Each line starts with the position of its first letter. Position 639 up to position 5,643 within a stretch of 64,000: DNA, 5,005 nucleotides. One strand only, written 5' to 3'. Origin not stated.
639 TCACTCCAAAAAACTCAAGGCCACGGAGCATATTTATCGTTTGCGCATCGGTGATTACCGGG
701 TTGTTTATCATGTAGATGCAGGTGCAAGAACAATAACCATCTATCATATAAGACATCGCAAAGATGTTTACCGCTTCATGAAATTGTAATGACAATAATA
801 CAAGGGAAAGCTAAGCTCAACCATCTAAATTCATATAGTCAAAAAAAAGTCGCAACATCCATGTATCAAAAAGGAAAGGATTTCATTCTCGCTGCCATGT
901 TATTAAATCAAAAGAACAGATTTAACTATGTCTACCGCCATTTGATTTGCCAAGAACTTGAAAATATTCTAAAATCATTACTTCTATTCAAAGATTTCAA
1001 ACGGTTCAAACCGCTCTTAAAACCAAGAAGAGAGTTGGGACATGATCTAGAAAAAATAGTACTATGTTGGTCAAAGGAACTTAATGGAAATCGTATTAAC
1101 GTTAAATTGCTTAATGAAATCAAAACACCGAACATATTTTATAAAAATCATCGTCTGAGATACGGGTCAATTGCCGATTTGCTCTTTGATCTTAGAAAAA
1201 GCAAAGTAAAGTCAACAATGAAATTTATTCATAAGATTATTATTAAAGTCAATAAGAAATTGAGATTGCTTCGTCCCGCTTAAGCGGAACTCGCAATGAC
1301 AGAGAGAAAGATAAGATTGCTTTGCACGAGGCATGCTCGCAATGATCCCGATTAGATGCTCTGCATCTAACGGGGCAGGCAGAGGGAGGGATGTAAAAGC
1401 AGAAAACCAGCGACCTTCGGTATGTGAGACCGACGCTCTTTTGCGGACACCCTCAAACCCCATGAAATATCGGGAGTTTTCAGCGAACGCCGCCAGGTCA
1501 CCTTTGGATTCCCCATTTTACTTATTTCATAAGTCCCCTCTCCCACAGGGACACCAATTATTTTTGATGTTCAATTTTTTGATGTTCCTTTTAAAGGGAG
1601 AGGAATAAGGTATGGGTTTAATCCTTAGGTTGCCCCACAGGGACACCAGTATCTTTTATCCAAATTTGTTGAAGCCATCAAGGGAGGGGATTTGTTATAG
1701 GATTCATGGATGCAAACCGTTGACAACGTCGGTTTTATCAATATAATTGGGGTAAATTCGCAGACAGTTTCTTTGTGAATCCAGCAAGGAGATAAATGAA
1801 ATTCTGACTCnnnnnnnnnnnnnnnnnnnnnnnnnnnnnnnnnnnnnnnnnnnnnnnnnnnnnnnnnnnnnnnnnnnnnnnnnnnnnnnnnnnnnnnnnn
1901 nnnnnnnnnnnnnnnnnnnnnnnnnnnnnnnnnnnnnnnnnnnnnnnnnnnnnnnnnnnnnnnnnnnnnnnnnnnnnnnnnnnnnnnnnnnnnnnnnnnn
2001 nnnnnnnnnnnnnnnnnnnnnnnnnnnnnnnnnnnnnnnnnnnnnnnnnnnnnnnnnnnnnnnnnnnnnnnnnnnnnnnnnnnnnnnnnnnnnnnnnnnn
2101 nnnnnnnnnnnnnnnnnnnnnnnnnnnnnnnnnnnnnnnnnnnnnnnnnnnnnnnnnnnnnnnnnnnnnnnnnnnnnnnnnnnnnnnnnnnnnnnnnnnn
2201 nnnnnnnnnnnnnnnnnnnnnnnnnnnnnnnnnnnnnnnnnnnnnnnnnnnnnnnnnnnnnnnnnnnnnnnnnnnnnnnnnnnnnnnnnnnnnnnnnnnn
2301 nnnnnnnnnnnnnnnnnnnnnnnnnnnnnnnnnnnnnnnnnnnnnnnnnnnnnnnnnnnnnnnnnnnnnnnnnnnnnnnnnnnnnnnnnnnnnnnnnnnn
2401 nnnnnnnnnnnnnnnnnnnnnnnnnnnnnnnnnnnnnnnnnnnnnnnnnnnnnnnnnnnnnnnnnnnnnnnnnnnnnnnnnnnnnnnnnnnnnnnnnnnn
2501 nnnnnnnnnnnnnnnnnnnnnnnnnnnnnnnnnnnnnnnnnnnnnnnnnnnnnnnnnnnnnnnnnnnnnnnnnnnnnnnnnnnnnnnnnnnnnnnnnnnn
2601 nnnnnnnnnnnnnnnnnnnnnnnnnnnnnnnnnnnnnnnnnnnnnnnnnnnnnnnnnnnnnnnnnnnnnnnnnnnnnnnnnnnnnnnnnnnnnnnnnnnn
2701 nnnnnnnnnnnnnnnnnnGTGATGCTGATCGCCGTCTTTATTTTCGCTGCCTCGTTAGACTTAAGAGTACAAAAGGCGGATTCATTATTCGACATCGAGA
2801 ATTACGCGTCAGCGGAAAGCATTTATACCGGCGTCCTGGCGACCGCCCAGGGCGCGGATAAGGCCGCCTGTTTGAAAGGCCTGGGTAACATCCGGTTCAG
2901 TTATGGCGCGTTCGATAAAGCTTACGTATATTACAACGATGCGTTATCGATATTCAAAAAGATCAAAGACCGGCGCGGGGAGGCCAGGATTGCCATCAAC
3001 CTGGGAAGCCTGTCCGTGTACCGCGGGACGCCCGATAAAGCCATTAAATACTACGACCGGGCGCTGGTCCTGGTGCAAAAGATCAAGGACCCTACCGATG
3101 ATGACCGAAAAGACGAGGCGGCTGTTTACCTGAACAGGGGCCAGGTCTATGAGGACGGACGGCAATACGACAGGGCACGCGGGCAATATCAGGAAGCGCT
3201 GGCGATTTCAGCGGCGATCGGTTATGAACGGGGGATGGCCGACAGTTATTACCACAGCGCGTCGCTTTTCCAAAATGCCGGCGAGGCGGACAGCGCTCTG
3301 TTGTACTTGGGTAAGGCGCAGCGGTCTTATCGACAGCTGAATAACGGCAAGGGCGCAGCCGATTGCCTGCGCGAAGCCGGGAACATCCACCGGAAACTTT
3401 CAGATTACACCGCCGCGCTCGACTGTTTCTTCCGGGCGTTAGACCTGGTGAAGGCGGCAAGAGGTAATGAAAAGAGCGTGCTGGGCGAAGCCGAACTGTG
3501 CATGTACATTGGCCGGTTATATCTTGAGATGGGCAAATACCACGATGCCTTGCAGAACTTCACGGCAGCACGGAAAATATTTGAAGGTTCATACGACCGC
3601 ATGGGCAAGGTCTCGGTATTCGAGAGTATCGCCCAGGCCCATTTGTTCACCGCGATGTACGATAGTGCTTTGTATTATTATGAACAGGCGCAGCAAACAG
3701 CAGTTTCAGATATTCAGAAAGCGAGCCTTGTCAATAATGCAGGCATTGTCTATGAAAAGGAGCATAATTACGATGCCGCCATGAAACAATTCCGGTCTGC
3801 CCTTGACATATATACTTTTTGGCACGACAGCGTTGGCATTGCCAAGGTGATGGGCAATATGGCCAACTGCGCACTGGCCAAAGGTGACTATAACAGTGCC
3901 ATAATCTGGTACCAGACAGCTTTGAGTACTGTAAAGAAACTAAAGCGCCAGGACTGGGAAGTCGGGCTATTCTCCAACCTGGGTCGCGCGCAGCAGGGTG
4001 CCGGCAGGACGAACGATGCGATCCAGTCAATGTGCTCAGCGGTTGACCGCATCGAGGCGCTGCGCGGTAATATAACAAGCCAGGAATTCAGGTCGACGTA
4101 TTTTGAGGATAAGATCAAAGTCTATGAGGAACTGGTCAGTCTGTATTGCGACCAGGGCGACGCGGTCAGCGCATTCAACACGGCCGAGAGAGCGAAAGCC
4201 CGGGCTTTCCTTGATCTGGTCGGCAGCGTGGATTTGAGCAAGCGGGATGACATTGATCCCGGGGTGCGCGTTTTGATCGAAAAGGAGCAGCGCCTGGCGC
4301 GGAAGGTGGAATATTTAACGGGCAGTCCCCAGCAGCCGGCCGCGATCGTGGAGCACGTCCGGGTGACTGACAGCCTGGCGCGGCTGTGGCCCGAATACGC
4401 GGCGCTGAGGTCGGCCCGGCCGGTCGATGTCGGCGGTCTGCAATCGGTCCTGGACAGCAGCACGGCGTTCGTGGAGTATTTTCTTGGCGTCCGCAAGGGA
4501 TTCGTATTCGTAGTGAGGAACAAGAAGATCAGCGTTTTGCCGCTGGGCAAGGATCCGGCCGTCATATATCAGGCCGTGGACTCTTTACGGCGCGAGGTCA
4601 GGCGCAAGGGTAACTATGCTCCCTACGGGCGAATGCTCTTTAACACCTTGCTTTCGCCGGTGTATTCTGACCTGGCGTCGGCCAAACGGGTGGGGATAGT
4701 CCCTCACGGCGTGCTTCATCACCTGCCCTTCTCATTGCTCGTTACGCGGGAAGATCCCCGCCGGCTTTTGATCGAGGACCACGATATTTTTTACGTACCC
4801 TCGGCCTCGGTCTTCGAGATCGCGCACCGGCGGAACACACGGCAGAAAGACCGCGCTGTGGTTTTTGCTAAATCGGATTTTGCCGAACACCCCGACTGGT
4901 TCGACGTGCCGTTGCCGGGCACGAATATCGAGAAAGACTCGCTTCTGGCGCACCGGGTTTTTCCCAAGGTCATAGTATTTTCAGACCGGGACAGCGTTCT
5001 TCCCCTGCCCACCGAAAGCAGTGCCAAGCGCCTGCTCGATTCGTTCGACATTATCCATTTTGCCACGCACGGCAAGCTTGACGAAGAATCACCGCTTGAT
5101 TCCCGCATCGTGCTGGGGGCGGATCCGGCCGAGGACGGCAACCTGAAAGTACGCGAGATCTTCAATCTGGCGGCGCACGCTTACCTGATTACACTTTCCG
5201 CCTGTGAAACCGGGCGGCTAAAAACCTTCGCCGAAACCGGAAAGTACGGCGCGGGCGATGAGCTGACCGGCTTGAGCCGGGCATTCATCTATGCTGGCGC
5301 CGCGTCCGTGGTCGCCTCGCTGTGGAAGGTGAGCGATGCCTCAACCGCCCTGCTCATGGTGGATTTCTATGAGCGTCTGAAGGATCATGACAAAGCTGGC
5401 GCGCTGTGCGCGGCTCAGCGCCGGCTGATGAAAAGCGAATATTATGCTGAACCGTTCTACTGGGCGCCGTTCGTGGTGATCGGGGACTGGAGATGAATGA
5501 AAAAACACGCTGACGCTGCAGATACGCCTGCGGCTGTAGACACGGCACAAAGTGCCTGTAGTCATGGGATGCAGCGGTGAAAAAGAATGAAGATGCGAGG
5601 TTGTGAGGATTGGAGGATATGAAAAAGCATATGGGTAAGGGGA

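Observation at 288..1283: Three-gene toxin-antitoxin operon with HEPN-like third gene and a leaderless consensus promoter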

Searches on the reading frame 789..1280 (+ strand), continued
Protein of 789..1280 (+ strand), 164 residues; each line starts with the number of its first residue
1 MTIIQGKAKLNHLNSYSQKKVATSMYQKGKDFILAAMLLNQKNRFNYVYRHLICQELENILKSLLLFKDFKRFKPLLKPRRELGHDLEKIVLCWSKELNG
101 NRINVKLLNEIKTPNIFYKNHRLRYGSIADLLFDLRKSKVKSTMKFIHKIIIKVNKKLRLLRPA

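Call 87: search_protein_families(library=pfam, proteins=[L021:4532-4840:+, L023:685-1533:+, L024:2934-3542:+, L024:4622-5326:+, L027:800-1765:+, L028:3180-3809:+, L028:4592-4864:+, L029:2968-3867:+, L026:11-346:+, L014:3553-4026:+], max_evalue=0.01)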
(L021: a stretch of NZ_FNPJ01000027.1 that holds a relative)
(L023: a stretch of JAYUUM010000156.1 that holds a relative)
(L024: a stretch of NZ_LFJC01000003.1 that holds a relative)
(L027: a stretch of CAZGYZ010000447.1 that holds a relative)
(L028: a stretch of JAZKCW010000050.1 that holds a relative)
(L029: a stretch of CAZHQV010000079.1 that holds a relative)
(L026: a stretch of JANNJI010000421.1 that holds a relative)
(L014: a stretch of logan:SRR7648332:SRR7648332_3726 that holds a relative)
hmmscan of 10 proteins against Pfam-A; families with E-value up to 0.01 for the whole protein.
L021:4532-4840:+ (103 aa): 2 families
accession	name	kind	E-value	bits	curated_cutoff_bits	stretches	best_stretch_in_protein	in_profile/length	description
PF13936.12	HTH_38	-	0.0035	17.5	27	1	79-97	24-42/44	Helix-turn-helix domain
PF13384.12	HTH_23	-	0.009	16.3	24.6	0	80-99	22-41/50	Homeodomain-like domain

L023:685-1533:+ (283 aa): 0 families

L024:2934-3542:+ (203 aa): 2 families
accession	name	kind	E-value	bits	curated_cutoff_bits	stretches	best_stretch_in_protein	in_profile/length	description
PF07369.16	DUF1488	-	9.2e-05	22.8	22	1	131-186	23-81/82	Protein of unknown function (DUF1488)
PF15943.11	YdaS_toxin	-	0.0088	16.3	30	0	49-88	11-50/65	Bacterial toxin YdaS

L024:4622-5326:+ (235 aa): 0 families

L027:800-1765:+ (322 aa): 1 family
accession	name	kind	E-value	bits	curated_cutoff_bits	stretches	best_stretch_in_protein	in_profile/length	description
PF01844.29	HNH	-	0.0003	21.3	21.4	1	251-287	13-45/47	HNH endonuclease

L028:3180-3809:+ (210 aa): 4 families
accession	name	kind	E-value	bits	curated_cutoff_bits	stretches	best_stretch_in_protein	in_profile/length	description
PF04191.18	PEMT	-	1e-13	52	25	1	90-189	3-104/105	Phospholipid methyltransferase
PF04140.19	ICMT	-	1.4e-06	29.1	24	1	121-181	31-91/95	Isoprenylcysteine carboxyl methyltransferase (ICMT) family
PF01222.22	ERG4_ERG24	-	0.00044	19.6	27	1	118-199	344-424/432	Ergosterol biosynthesis ERG4/ERG24 family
PF06966.17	DUF1295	-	0.00055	19.9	20.4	1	89-197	120-234/235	Protein of unknown function (DUF1295)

L028:4592-4864:+ (91 aa): 1 family
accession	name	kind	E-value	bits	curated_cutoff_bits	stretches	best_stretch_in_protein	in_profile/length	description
PF02805.21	Ada_Zn_binding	-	6.5e-07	29.7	23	1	26-73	20-62/65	Metal binding domain of Ada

L029:2968-3867:+ (300 aa): 0 families

L026:11-346:+ (112 aa): 0 families

L014:3553-4026:+ (158 aa): 0 families

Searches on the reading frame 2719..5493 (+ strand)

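Call 60: search_protein_families(library=pfam, proteins=[window:2719-5493:+], max_evalue=0.01)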
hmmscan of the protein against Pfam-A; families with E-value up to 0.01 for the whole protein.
window:2719-5493:+ (925 aa): 17 families
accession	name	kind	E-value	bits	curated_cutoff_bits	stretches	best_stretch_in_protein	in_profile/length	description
PF12770.12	CHAT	-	3.7e-59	201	24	1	635-923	2-289/289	CHAT domain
PF13424.12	TPR_12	-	1.3e-42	144.3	30.1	6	337-404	5-74/77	Tetratricopeptide repeat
PF00515.34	TPR_1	-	3.7e-25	87.1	27.8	3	221-243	8-30/34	Tetratricopeptide repeat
PF07719.23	TPR_2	-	4e-24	83.1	27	2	134-163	1-30/34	Tetratricopeptide repeat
PF13181.12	TPR_8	-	1.3e-14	53.5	25.7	0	375-403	1-29/34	Tetratricopeptide repeat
PF13176.12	TPR_7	-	6.7e-14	51.2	27.9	0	379-408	3-32/36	Tetratricopeptide repeat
PF14938.12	SNAP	-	7.4e-12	45.8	25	2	174-329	35-186/282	Soluble NSF attachment protein, SNAP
PF25058.1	ARM_TT21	-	1e-11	45.5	27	0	422-494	14-85/155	Tetratricopeptide repeat protein 21 ARM repeat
PF13428.12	TPR_14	-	5.6e-11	42.4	23.5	0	94-117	6-29/44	Tetratricopeptide repeat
PF17874.7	TPR_MalT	-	1.2e-09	38.4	45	2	147-346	14-212/336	MalT-like TPR region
PF13432.12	TPR_16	-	4.6e-09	37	32.7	1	95-164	3-61/65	Tetratricopeptide repeat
PF13374.12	TPR_10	-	2e-06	28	27.5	0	134-164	2-32/42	Tetratricopeptide repeat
PF14559.12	TPR_19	-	4.8e-05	24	25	0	348-402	4-52/68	Tetratricopeptide repeat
PF13414.12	TPR_11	-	0.00027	21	26.8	0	387-402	6-21/42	TPR repeat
PF21126.3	KATNA1_MIT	-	0.0043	17.1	23.1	0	389-408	15-34/64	Katanin p60 subunit A1, MIT domain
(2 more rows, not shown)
